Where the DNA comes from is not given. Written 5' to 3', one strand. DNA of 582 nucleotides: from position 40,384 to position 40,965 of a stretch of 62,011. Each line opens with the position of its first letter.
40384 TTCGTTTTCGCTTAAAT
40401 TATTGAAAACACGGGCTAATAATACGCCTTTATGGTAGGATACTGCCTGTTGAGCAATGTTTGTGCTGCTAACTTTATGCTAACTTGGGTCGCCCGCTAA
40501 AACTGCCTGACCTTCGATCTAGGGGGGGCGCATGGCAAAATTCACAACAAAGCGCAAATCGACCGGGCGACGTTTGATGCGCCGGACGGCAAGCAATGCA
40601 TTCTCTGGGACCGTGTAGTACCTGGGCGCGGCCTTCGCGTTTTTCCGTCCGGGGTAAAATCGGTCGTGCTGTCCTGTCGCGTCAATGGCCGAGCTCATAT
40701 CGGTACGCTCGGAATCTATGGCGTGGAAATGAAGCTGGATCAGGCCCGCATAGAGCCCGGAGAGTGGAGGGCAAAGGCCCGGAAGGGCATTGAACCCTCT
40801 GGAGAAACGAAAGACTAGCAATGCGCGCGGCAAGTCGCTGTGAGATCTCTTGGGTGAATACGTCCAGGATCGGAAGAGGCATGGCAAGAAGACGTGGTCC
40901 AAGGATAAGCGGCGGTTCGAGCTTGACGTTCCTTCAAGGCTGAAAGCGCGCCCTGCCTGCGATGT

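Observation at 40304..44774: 4.4-kb integrative islet trapped in tRNA-Asn, bounded by an exact 43-bp tRNA-derived direct repeat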

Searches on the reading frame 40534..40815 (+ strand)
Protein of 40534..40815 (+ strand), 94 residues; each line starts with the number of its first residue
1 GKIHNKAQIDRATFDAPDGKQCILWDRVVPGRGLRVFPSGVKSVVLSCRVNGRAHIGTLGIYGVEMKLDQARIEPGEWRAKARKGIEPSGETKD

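Call 7: search_protein_families(library=pfam, proteins=[window:40534-40815:+], max_evalue=0.01)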
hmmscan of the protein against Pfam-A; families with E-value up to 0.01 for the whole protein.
window:40534-40815:+ (94 aa): 1 family
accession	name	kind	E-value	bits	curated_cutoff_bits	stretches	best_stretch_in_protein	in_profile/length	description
PF13356.12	Arm-DNA-bind_3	-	2.6e-07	31.1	27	1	7-93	4-81/83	Arm DNA-binding domain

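Call 26: search_protein_families(library=ncbifam, proteins=[window:40534-40815:+], max_evalue=0.1)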
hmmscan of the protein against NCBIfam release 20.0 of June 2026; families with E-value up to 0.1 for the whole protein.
window:40534-40815:+ (94 aa): 0 families

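Call 27: search_protein_families(library=phrogs, proteins=[window:40534-40815:+], max_evalue=0.01)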
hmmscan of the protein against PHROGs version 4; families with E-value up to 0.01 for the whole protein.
window:40534-40815:+ (94 aa): 0 families

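Call 48: search_protein_representatives(protein=window:40534-40815:+)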
Query: 94 residues. Proteins with E-value up to 0.001 (for the whole library): 637; up to 1e-10: 5; up to 1e-30: 0. The best 150 are listed.
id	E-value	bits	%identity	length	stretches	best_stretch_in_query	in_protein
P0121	1.4e-29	118.5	66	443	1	5-93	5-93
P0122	2.0e-12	63.4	25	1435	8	14-68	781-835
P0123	4.9e-11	59.0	43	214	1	6-89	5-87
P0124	6.4e-11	58.6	41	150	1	5-88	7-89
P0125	7.9e-11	58.3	45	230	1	5-91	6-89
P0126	1.5e-10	57.4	47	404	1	9-88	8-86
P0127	2.1e-10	57.0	41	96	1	6-78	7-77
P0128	2.1e-10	56.9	46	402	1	5-92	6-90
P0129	2.3e-10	56.8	45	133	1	5-91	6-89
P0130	4.6e-10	55.9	49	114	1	6-80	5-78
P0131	1.0e-09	54.8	47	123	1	6-72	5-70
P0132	1.0e-09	54.7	50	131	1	6-76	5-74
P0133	1.1e-09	54.6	43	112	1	6-93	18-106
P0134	1.2e-09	54.6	42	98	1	6-87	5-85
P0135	1.3e-09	54.4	45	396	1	6-91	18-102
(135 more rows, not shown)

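Call 51: find_related_loci(query=P0121, collection=metagenome_contigs, flank=10000)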
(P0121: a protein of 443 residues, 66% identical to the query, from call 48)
Query P0121 (443 aa) in metagenome_contigs; peptide patterns used: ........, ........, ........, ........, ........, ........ (x = any residue, [..] = any of these).
142 stretches matched a pattern; 8 encode a relative of the query (tblastn E <= 1e-3); 8 distinct loci.
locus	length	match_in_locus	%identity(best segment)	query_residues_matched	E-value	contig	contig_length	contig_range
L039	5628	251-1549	47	9-437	5e-120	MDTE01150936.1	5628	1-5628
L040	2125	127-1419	49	1-443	1e-117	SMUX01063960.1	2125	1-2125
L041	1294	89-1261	44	1-443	5e-111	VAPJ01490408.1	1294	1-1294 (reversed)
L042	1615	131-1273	43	4-437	3e-106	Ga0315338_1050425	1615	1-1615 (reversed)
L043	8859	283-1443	41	3-443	6e-96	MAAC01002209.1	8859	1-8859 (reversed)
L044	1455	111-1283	42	1-443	7e-94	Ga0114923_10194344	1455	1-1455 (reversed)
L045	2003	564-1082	24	31-189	2e-7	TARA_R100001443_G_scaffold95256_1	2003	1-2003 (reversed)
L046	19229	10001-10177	34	374-429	2e-5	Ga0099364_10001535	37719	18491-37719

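Call 57: search_protein_families(library=pfam, proteins=[L043:271-1452:+, L043:1452-2357:+, L043:2533-2805:+, L043:3073-3399:+, L043:3350-4060:+, L043:4266-4889:-, L043:5246-6295:-, L043:6481-7293:+, L043:7302-8270:+, L043:8298-8597:+], max_evalue=0.01)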
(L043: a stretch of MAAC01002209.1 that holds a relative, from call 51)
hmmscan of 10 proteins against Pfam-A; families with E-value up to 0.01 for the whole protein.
L043:271-1452:+ (393 aa): 2 families
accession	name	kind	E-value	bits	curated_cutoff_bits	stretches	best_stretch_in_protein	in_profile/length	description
PF00589.27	Phage_integrase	-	7.2e-24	84.9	27.1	1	206-364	2-168/172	Phage integrase family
PF13356.12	Arm-DNA-bind_3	-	1.5e-15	57.5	27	1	6-95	1-82/83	Arm DNA-binding domain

L043:1452-2357:+ (301 aa): 0 families

L043:2533-2805:+ (90 aa): 1 family
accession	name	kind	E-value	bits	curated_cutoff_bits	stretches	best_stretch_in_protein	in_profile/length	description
PF12728.13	HTH_17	-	0.0056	17.4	27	0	35-75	9-47/51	Helix-turn-helix domain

L043:3073-3399:+ (108 aa): 1 family
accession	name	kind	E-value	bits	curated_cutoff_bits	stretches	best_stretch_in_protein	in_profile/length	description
PF22324.2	HTH_91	-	1.1e-19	70.4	27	1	24-97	2-75/77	Winged helix domain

L043:3350-4060:+ (236 aa): 0 families

L043:4266-4889:- (207 aa): 0 families

L043:5246-6295:- (349 aa): 1 family
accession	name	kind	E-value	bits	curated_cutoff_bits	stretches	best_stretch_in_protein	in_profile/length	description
PF14022.11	DUF4238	-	1.2e-39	136.8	27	1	11-324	2-279/281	Protein of unknown function (DUF4238)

L043:6481-7293:+ (270 aa): 0 families

L043:7302-8270:+ (322 aa): 0 families

L043:8298-8597:+ (99 aa): 0 families

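Call 61: search_protein_families(library=pfam, proteins=[P0121, L039:242-1594:+, L040:127-1419:+], max_evalue=0.001)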
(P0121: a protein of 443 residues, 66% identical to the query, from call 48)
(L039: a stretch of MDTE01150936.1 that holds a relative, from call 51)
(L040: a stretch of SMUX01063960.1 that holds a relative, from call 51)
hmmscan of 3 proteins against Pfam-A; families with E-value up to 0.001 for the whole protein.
P0121 (443 aa): 2 families
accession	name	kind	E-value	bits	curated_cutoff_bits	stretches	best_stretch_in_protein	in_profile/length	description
PF13356.12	Arm-DNA-bind_3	-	5.3e-18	65.4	27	1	4-94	1-82/83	Arm DNA-binding domain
PF00589.27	Phage_integrase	-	9.5e-15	55.2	27.1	1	205-417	4-169/172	Phage integrase family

L039:242-1594:+ (450 aa): 3 families
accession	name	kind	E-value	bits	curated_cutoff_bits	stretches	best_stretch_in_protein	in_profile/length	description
PF00589.27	Phage_integrase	-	3.5e-17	63.1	27.1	1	211-416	2-169/172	Phage integrase family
PF13356.12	Arm-DNA-bind_3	-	5.3e-17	62.2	27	1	11-100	1-82/83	Arm DNA-binding domain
PF22022.2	Phage_int_M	-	8.9e-05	23.1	27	1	107-183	1-79/96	Phage integrase central domain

L040:127-1419:+ (431 aa): 2 families
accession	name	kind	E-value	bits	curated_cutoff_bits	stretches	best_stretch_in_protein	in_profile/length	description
PF00589.27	Phage_integrase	-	1.6e-18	67.5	27.1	1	203-404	2-168/172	Phage integrase family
PF13356.12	Arm-DNA-bind_3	-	2.6e-16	60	27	1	4-92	1-83/83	Arm DNA-binding domain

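Call 67: find_homologous_proteins(query=P0121, max_evalue=1e-30)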
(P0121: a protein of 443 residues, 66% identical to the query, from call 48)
Query P0121 (443 aa): 795 proteins with E <= 1e-30 among 8000 candidates; the best 120 are listed.
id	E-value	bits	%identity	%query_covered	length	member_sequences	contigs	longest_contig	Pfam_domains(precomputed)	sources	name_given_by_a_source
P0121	3.9e-295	997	100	100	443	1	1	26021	PF13356.13,PF00589.28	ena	-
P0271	1.2e-263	893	90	100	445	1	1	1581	PF13356.13,PF00589.28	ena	-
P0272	5.4e-174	598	61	99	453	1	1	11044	PF13356.13,PF00589.28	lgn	-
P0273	1.5e-173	596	63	98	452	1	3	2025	PF13356.13,PF00589.28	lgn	-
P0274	5.7e-142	492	83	60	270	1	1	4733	PF00589.28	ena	-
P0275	5.7e-117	410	48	98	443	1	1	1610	PF13356.13,PF00589.28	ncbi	-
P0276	7.1e-117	409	49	100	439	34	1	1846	PF13356.13,PF00589.28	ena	-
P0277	8.2e-116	406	48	100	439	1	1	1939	PF13356.13,PF00589.28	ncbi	-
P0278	1.1e-115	405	48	98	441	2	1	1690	PF13356.13,PF00589.28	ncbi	-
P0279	2.7e-115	404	50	99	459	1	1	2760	PF13356.13,PF00589.28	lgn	-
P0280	3.8e-115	404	48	100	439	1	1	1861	PF13356.13,PF00589.28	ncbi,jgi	-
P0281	2.3e-114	401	50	94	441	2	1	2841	PF13356.13,PF00589.28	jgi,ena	jgi:integrase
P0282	4.4e-114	400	48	100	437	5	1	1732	PF13356.13,PF00589.28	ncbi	-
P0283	7.7e-114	399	47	97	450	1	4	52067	PF13356.13,PF00589.28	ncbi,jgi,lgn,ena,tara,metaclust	tara:strand:+ start:190 stop:1542 length:1353 start_codon:yes stop_codon:yes gene_type:complete|meta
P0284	1.4e-113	399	49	100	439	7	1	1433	PF13356.13,PF00589.28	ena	-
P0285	4.8e-113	397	48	99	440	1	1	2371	PF13356.13,PF00589.28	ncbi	-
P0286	4.9e-113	397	47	100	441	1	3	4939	PF13356.13,PF00589.28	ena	-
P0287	8.5e-113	396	47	100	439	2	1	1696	PF13356.13,PF00589.28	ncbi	-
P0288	1.2e-112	395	47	99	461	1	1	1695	PF13356.13,PF00589.28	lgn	-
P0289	1.5e-111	392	48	99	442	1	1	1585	PF13356.13,PF00589.28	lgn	-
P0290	2.6e-111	391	48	98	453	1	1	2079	PF13356.13,PF00589.28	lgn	-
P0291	4.3e-111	390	47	100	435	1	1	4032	PF13356.13,PF00589.28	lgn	-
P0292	9.0e-111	389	50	99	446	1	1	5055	PF13356.13,PF00589.28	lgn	-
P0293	9.6e-111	389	49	100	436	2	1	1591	PF13356.13,PF00589.28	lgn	-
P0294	1.1e-110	389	50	93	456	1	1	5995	PF13356.13,PF00589.28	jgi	jgi:integrase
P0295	1.0e-109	386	50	100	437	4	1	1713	PF13356.13,PF00589.28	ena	-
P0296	2.0e-109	385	48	99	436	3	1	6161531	PF13356.13,PF00589.28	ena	-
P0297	2.6e-109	384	47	99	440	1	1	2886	PF13356.13,PF00589.28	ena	-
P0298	4.4e-109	384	48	98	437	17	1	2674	PF13356.13,PF00589.28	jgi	jgi:site-specific recombinase XerD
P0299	2.1e-108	381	49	98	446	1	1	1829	PF13356.13,PF00589.28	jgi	-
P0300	2.2e-108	381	48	95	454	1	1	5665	PF13356.13,PF00589.28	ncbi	-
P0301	2.6e-108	381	48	98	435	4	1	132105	PF13356.13,PF00589.28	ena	-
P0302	3.2e-108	381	48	99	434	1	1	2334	PF13356.13,PF00589.28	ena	-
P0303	4.5e-108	380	47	99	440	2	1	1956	PF13356.13,PF00589.28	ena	-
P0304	9.3e-108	379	46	100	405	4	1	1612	PF13356.13,PF00589.28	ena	-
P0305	1.5e-107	379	49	100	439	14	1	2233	PF13356.13,PF00589.28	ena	-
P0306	2.3e-107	378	48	94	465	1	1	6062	PF13356.13,PF00589.28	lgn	-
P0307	4.7e-107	377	47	99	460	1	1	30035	PF13356.13,PF00589.28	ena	-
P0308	1.1e-106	376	47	95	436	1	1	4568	PF13356.13,PF00589.28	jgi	jgi:integrase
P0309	1.2e-106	376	49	92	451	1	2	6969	PF13356.13,PF00589.28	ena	-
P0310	1.4e-106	375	48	95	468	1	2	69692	PF13356.13,PF00589.28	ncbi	-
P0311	1.9e-106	375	45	99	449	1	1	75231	PF13356.13,PF00589.28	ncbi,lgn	ncbi:MAG: site-specific integrase [Alphaproteobacteria bacterium]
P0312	4.6e-106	374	45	100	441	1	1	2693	PF13356.13,PF00589.28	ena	-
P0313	4.8e-106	374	48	100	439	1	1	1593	PF13356.13,PF00589.28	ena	-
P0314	5.1e-106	374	47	99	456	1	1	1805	PF13356.13,PF00589.28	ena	-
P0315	3.1e-105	371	47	99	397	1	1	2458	PF13356.13,PF00589.28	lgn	-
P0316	4.2e-105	371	47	98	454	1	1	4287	PF13356.13,PF00589.28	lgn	-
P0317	4.5e-105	370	48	100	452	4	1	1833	PF13356.13,PF00589.28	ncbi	-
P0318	4.9e-105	370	48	94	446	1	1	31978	PF13356.13,PF00589.28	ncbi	ncbi:MAG: tyrosine-type recombinase/integrase [Alphaproteobacteria bacterium]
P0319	6.9e-105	370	45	98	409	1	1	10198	PF13356.13,PF00589.28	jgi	jgi:integrase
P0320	9.5e-105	369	48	100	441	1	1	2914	PF13356.13,PF00589.28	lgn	-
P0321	1.1e-104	369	46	99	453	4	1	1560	PF13356.13,PF00589.28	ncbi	-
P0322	2.0e-104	368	43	98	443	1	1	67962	PF13356.13,PF00589.28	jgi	jgi:integrase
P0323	3.7e-104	367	45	98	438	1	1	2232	PF13356.13,PF00589.28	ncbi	-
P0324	4.2e-104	367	45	98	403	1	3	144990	PF13356.13,PF00589.28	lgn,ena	-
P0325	8.9e-104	366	45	98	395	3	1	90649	PF13356.13,PF00589.28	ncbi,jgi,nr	ncbi:MAG: site-specific integrase [Alphaproteobacteria bacterium]|jgi:integrase|nr:site-specific int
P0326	1.0e-103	366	47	99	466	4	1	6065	PF22022.3,PF13356.13,PF00589.28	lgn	-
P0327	1.2e-103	366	47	100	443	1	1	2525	PF13356.13,PF00589.28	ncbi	-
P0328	1.5e-103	365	46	100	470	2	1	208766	PF13356.13,PF00589.28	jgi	jgi:integrase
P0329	3.6e-103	364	48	100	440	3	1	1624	PF13356.13,PF00589.28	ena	-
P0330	3.9e-103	364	48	100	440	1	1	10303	PF13356.13,PF00589.28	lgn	-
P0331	1.1e-102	363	42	99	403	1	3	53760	PF13356.13,PF00589.28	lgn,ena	-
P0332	1.5e-102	362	45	98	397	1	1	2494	PF13356.13,PF00589.28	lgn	-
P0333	4.6e-102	361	42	100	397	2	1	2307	PF13356.13,PF00589.28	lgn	-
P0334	6.7e-102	360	47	99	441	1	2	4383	PF13356.13,PF00589.28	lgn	-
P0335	6.9e-102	360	42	100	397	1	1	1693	PF13356.13,PF00589.28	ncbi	-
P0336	9.4e-102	360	45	100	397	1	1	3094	PF13356.13,PF00589.28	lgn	-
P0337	9.8e-102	359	42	95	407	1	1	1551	PF13356.13,PF00589.28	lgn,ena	-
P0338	1.2e-101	359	43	99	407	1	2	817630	PF13356.13,PF00589.28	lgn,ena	-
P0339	1.2e-101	359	45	98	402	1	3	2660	PF13356.13,PF00589.28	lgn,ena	-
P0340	1.4e-101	359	45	98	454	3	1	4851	PF13356.13,PF00589.28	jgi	-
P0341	1.5e-101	359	45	99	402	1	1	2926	PF13356.13,PF00589.28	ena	-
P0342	1.7e-101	359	47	99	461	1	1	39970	PF13356.13,PF00589.28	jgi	jgi:integrase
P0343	1.8e-101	359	45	99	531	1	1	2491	PF13356.13,PF00589.28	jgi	jgi:integrase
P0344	3.3e-101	358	45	98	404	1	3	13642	PF13356.13,PF00589.28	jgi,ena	-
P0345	5.1e-101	357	45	99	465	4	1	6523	PF13356.13,PF00589.28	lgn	-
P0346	8.7e-101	356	48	100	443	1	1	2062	PF13356.13,PF00589.28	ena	-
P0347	1.0e-100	356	46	98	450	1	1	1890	PF13356.13,PF00589.28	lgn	-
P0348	1.1e-100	356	47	100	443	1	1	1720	PF13356.13,PF00589.28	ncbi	-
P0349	1.3e-100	356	44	100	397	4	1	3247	PF13356.13,PF00589.28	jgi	jgi:integrase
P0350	1.6e-100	355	45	98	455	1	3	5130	PF13356.13,PF00589.28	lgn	-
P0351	1.7e-100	355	45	98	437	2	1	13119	PF22022.3,PF13356.13,PF00589.28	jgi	jgi:integrase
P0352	2.2e-100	355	43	98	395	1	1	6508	PF13356.13,PF00589.28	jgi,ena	-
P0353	3.2e-100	354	45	98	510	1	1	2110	PF13356.13,PF00589.28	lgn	-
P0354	4.4e-100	354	45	98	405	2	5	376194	PF13356.13,PF00589.28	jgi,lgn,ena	jgi:integrase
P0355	5.0e-100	354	47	95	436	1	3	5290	PF13356.13,PF00589.28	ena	-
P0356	5.8e-100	354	44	95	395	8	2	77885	PF13356.13,PF00589.28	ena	-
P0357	7.7e-100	353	45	98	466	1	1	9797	PF22022.3,PF13356.13,PF00589.28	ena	-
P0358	1.1e-99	353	44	100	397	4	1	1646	PF13356.13,PF00589.28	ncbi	-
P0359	1.1e-99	353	45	98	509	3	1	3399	PF22022.3,PF13356.13,PF00589.28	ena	-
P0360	1.3e-99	353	46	100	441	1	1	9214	PF13356.13,PF00589.28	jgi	jgi:integrase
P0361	1.4e-99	352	43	100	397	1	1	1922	PF13356.13,PF00589.28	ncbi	-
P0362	1.5e-99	352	44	95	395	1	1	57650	PF13356.13,PF00589.28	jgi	jgi:integrase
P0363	2.1e-99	352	43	99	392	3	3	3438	PF13356.13,PF00589.28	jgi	jgi:integrase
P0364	2.2e-99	352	45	99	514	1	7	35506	PF13356.13,PF00589.28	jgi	jgi:integrase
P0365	2.7e-99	351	45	100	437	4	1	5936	PF22022.3,PF13356.13,PF00589.28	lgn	-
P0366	2.9e-99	351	45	99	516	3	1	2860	PF22022.3,PF13356.13,PF00589.28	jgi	jgi:integrase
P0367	3.1e-99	351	44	100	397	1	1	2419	PF13356.13,PF00589.28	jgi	-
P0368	5.2e-99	350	44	97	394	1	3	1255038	PF13356.13,PF00589.28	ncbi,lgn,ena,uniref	ncbi:site-specific integrase [Rhodospirillaceae bacterium SYSU D60014]|uniref:tyrosine-type recombin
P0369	6.8e-99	350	44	100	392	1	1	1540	PF13356.13,PF00589.28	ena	-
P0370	7.9e-99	350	47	100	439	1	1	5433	PF13356.13,PF00589.28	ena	-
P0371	7.9e-99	350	48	95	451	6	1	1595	PF13356.13,PF00589.28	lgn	-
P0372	8.7e-99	350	43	99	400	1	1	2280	PF13356.13,PF00589.28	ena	-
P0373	9.8e-99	350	44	98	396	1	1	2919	PF13356.13,PF00589.28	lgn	-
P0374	1.0e-98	350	45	99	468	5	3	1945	PF13356.13,PF00589.28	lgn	-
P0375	1.0e-98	350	45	99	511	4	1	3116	PF13356.13,PF00589.28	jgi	jgi:integrase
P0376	1.1e-98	349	44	100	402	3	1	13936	PF13356.13,PF00589.28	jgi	jgi:integrase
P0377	1.2e-98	349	45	100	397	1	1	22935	PF13356.13,PF00589.28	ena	-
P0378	1.2e-98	349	44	100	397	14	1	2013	PF13356.13,PF00589.28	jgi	jgi:integrase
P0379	1.4e-98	349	44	98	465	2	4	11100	PF13356.13,PF00589.28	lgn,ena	-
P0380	1.6e-98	349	45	99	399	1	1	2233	PF13356.13,PF00589.28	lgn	-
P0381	1.7e-98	349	44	94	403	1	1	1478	PF13356.13,PF00589.28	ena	-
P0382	1.8e-98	349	44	98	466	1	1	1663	PF13356.13,PF00589.28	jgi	jgi:integrase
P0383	2.6e-98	348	45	100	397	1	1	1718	PF13356.13,PF00589.28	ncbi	-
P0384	2.6e-98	348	46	95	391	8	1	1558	PF13356.13,PF00589.28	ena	-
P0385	3.0e-98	348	48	86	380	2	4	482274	PF00589.28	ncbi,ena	-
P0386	3.1e-98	348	45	99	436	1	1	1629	PF13356.13,PF00589.28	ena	-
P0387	3.1e-98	348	44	98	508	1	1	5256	PF13356.13,PF00589.28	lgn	-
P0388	3.9e-98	348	44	94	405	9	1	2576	PF13356.13,PF00589.28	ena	-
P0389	4.6e-98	347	43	98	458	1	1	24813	PF13356.13,PF00589.28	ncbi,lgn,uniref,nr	ncbi:site-specific integrase [Thiorhodococcus mannitoliphagus]|uniref:Site-specific integrase n=1 Ta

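Call 68: find_encoding_contigs(protein=P0121, flank=10000, max_places=3)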
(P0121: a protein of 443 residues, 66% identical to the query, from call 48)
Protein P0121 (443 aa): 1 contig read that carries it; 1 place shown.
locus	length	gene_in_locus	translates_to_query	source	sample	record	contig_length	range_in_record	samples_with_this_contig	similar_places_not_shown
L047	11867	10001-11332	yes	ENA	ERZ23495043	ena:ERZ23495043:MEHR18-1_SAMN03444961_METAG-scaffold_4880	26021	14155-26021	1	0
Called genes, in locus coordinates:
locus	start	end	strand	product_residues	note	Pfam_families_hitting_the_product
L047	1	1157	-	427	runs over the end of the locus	PF00355:Rieske, PF19301:LigXa_C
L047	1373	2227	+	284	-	PF00561:Abhydrolase_1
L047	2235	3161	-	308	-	-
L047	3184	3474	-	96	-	-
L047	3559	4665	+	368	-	PF08240:ADH_N, PF00107:ADH_zinc_N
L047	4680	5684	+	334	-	PF02492:cobW, PF07683:CobW_C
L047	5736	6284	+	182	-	-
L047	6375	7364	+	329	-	-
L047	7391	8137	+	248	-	PF00596:Aldolase_II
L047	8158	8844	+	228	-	PF00596:Aldolase_II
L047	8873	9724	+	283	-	PF08501:Shikimate_dh_N, PF01488:Shikimate_DH (weak)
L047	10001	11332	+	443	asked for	PF13356:Arm-DNA-bind_3, PF00589:Phage_integrase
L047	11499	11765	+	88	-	PF12728:HTH_17 (weak)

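Call 69: find_encoding_contigs(protein=P0272, flank=10000, max_places=3)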
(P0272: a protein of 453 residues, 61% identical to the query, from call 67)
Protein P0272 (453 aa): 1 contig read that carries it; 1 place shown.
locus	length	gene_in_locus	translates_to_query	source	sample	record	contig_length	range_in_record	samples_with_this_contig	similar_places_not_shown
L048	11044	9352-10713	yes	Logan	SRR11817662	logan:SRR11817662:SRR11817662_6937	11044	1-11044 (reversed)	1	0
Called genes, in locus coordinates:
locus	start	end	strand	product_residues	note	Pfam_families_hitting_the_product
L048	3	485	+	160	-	?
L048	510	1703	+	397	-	PF05762:VWA_CoxE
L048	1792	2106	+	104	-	-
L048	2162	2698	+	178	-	PF04314:LpqE-like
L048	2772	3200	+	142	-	PF04314:LpqE-like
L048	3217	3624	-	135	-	PF01042:Ribonuc_L-PSP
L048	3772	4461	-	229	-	-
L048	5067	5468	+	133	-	-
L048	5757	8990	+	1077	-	PF01590:GAF (weak), PF13185:GAF_2, PF00512:HisKA, PF02518:HATPase_c, PF00072:Response_reg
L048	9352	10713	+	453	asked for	PF13356:Arm-DNA-bind_3, PF00589:Phage_integrase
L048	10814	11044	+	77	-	?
